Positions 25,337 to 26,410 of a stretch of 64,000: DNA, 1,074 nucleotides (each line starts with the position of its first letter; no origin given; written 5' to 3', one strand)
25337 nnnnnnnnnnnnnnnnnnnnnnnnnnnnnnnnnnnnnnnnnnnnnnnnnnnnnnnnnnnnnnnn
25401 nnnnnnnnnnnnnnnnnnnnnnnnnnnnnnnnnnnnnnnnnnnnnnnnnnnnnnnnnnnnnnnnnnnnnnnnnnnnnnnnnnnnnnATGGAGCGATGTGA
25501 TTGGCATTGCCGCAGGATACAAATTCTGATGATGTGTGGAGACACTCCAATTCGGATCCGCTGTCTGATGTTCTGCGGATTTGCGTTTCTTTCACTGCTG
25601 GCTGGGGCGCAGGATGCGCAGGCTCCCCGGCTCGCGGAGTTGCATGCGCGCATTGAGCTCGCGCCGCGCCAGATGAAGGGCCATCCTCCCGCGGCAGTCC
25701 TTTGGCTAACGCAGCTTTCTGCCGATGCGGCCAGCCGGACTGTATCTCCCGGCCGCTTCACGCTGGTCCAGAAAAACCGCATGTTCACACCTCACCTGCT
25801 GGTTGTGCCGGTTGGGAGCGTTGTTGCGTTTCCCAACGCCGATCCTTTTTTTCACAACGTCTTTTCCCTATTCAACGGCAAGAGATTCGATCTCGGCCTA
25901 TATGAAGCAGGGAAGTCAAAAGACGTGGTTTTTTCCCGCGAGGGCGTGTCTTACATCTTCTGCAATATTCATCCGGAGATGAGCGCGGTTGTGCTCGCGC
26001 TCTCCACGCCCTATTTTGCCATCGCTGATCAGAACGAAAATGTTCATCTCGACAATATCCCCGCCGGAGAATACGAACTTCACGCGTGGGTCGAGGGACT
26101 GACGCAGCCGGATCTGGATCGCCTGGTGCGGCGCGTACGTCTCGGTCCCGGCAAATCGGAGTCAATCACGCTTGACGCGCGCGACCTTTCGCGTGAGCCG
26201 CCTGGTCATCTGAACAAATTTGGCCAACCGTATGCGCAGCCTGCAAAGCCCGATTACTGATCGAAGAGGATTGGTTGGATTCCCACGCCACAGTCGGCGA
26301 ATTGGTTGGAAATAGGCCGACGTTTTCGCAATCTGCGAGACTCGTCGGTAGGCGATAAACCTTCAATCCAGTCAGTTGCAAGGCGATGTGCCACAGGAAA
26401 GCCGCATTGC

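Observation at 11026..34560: Candidate undescribed regulon: one 11-bp-phased TGTCA operator ties polysaccharide export, haem/copper proteins, a kinase/nucleotidyltransferase pair and a TonB receptor to one OmpR-family system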

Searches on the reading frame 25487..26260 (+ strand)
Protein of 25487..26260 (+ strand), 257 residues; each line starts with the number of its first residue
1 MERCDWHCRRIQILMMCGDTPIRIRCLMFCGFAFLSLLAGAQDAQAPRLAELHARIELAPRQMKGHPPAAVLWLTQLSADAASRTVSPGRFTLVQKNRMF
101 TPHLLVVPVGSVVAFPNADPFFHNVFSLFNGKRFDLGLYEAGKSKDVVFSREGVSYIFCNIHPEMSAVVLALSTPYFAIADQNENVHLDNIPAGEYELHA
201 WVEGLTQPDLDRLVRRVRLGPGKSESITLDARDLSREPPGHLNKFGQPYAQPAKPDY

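Call 9: search_protein_families(library=pfam, proteins=[window:25487-26260:+])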
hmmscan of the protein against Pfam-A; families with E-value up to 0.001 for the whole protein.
window:25487-26260:+ (257 aa): 1 family
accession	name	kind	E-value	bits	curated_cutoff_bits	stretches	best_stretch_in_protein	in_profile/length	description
PF14686.12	fn3_3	-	0.0007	19.8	24.4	0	176-206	27-57/75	Polysaccharide lyase family 4, domain II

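Call 13: search_protein_families(library=ncbifam, proteins=[window:25487-26260:+], max_evalue=0.01)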
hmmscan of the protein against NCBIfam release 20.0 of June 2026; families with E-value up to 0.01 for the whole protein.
window:25487-26260:+ (257 aa): 0 families

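Call 51: search_protein_families(library=pfam, proteins=[window:25568-26260:+], max_evalue=5)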
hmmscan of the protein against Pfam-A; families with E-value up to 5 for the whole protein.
window:25568-26260:+ (230 aa): 3 families
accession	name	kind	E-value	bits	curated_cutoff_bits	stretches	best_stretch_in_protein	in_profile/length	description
PF14686.12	fn3_3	-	0.00053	20.1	24.4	1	149-179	27-57/75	Polysaccharide lyase family 4, domain II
PF13473.12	Cupredoxin_1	-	0.053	14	27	1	43-108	7-69/104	Cupredoxin-like domain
PF14990.11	DUF4516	-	0.2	11.8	27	1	2-15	13-26/46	Domain of unknown function (DUF4516)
